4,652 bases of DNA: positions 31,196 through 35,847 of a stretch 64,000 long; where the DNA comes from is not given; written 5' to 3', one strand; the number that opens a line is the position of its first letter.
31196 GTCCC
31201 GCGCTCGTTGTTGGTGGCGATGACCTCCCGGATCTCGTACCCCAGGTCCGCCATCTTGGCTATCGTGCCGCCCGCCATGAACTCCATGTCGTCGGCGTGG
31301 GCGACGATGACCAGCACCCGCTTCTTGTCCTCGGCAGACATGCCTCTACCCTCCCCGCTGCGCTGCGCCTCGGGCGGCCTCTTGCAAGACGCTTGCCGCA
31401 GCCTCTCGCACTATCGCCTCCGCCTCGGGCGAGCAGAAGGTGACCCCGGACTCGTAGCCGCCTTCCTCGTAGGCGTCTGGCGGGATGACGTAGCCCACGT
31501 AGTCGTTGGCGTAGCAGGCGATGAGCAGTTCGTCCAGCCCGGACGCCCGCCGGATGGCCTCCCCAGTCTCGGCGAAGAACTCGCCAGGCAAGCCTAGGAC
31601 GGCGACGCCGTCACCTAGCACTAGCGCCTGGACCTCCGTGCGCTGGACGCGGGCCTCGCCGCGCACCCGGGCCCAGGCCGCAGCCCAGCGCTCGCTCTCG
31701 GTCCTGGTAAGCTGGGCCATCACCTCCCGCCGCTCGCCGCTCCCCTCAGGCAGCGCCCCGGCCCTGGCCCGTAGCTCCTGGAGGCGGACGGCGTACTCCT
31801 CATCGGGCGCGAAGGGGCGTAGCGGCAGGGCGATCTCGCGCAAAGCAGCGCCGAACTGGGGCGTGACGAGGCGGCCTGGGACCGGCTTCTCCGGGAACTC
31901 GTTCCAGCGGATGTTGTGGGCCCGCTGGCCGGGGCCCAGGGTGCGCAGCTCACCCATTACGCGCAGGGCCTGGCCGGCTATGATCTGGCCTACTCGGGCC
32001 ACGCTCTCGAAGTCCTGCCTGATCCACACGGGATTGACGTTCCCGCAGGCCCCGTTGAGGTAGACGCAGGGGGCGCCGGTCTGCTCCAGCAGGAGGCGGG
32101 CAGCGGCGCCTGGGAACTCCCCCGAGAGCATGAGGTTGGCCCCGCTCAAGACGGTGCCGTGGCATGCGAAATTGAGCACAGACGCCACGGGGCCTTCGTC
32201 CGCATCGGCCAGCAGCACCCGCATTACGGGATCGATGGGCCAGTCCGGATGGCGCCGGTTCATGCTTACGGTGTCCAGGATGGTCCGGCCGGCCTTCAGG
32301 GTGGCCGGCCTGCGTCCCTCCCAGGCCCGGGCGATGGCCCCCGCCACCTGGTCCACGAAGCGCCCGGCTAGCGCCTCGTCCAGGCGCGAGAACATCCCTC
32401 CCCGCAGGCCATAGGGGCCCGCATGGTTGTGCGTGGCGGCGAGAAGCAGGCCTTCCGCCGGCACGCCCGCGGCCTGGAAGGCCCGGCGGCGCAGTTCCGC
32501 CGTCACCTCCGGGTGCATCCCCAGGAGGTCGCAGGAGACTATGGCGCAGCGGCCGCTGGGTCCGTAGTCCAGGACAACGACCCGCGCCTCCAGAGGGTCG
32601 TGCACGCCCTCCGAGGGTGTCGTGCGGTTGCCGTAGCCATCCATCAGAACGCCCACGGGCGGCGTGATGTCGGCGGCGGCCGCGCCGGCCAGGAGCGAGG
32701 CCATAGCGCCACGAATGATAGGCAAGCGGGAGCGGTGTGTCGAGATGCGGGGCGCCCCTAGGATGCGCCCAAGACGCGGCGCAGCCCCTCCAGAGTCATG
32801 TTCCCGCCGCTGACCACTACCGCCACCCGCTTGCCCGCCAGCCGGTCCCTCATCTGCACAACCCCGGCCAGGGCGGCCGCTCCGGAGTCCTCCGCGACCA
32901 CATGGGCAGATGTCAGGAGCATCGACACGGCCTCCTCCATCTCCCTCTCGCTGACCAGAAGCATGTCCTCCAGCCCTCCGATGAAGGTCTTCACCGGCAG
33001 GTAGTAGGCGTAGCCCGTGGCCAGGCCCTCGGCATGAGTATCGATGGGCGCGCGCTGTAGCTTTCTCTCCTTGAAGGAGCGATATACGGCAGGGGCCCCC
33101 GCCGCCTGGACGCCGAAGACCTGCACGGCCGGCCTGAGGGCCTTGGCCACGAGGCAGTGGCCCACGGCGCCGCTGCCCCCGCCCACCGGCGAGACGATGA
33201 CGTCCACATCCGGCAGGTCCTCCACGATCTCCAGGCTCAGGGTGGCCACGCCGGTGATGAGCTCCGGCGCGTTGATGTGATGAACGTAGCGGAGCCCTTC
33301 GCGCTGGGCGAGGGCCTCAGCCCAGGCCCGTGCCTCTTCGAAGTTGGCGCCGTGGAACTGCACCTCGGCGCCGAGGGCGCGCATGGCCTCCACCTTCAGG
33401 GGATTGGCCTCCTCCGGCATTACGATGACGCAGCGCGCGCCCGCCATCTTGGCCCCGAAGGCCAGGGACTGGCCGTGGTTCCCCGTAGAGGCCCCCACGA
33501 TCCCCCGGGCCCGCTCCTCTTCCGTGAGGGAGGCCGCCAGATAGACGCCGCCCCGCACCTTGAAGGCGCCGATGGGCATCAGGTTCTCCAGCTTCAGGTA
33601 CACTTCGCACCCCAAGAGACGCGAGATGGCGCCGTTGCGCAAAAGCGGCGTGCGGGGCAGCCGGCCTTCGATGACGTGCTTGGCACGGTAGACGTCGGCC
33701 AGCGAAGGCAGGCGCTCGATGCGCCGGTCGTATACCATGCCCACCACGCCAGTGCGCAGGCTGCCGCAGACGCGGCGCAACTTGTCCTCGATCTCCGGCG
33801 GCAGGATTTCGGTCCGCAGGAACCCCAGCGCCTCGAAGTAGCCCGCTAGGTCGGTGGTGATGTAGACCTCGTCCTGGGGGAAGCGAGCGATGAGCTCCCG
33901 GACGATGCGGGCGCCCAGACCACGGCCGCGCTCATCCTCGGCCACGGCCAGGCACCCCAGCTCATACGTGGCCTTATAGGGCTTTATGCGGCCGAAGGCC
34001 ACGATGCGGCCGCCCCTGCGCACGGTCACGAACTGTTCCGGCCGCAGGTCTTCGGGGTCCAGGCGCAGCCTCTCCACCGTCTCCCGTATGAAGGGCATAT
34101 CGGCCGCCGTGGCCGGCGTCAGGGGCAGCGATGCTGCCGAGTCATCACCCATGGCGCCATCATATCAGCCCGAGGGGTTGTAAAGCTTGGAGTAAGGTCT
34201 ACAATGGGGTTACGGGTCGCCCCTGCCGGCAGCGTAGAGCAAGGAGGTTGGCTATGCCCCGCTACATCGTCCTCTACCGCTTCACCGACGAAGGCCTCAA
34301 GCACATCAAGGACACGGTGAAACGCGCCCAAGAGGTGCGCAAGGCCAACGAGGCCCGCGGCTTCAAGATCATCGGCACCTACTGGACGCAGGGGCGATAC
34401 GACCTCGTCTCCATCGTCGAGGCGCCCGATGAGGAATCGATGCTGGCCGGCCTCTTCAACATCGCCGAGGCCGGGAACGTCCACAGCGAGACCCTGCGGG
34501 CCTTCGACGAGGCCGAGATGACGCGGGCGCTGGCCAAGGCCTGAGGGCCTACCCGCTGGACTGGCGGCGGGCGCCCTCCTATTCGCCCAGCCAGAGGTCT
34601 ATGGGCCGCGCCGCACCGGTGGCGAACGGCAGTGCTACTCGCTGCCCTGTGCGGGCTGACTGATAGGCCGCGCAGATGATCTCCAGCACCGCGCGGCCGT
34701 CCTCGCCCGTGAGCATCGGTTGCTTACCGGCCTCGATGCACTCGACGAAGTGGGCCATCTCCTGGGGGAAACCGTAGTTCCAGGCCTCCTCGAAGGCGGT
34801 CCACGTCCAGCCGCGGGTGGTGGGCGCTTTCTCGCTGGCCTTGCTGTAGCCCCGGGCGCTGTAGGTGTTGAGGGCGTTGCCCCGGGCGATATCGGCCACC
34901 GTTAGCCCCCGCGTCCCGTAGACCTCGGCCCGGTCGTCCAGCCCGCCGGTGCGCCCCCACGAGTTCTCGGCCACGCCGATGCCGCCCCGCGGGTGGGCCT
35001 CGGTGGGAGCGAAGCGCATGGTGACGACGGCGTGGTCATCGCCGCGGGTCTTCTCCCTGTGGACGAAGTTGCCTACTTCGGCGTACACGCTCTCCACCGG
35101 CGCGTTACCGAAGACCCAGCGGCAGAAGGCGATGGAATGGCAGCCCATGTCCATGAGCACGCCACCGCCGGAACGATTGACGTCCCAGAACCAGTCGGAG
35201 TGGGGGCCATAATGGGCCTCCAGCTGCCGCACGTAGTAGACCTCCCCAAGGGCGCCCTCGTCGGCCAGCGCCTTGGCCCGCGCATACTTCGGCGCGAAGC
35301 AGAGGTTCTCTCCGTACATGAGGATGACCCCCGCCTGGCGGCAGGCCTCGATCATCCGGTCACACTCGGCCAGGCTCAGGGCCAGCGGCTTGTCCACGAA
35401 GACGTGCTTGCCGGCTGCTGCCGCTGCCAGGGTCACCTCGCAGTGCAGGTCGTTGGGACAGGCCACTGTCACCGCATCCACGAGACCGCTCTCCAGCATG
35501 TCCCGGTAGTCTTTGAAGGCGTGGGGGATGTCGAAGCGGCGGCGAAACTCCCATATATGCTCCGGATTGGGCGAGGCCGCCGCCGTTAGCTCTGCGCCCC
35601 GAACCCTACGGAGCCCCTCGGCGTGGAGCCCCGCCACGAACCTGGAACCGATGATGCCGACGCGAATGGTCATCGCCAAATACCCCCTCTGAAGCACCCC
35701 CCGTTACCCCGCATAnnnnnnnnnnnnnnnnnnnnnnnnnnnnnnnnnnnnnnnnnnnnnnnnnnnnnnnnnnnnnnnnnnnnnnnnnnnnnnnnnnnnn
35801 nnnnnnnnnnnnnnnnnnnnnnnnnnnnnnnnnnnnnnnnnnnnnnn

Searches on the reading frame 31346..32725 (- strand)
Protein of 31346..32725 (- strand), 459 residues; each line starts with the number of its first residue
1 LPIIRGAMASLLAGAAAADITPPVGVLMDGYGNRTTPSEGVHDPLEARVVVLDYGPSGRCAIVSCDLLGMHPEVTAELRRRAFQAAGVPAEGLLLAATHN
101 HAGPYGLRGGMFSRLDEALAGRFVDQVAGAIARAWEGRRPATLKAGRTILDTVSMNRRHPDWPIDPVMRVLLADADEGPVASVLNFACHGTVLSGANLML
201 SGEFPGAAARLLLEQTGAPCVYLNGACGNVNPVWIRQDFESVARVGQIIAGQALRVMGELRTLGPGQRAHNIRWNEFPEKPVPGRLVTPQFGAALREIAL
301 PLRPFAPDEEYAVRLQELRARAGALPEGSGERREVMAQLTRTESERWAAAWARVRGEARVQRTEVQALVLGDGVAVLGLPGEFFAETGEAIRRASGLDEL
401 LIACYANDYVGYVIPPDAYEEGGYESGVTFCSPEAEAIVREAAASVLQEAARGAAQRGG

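Call 36: search_protein_families(library=pfam, proteins=[window:31346-32725:-], max_evalue=0.0001)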
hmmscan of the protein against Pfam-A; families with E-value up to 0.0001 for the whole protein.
window:31346-32725:- (459 aa): 1 family
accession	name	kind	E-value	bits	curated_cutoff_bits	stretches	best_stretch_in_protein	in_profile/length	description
PF04734.18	Ceramidase_alk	-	3e-18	66.2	32.1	1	13-212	3-226/509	Neutral/alkaline non-lysosomal ceramidase, N-terminal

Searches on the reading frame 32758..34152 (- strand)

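Call 36: search_protein_families(library=pfam, proteins=[window:32758-34152:-], max_evalue=0.0001)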
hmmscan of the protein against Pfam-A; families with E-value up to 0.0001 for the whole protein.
window:32758-34152:- (464 aa): 3 families
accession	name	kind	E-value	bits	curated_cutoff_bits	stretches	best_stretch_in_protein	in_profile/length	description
PF00291.31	PALP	-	3.5e-74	250.2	35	1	166-449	6-295/295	Pyridoxal-phosphate dependent enzyme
PF00583.31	Acetyltransf_1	-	1.9e-09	38.3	20.7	1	34-111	25-116/116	Acetyltransferase (GNAT) family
PF13508.13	Acetyltransf_7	-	2.5e-07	31.4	27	1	39-111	3-82/84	Acetyltransferase (GNAT) domain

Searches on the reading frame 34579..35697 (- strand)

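Call 36: search_protein_families(library=pfam, proteins=[window:34579-35697:-], max_evalue=0.0001)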
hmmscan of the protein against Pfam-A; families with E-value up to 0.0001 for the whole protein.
window:34579-35697:- (372 aa): 3 families
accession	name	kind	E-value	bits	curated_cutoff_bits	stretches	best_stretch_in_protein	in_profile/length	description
PF01408.29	GFO_IDH_MocA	-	8.6e-28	97.9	24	1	11-129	1-119/120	Oxidoreductase family, NAD-binding Rossmann fold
PF22725.1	GFO_IDH_MocA_C3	-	7.1e-27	94.3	27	1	138-264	1-121/124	GFO/IDH/MocA C-terminal domain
PF02894.22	GFO_IDH_MocA_C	-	1.6e-24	87.3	22.9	1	143-356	2-218/218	Oxidoreductase family, C-terminal alpha/beta domain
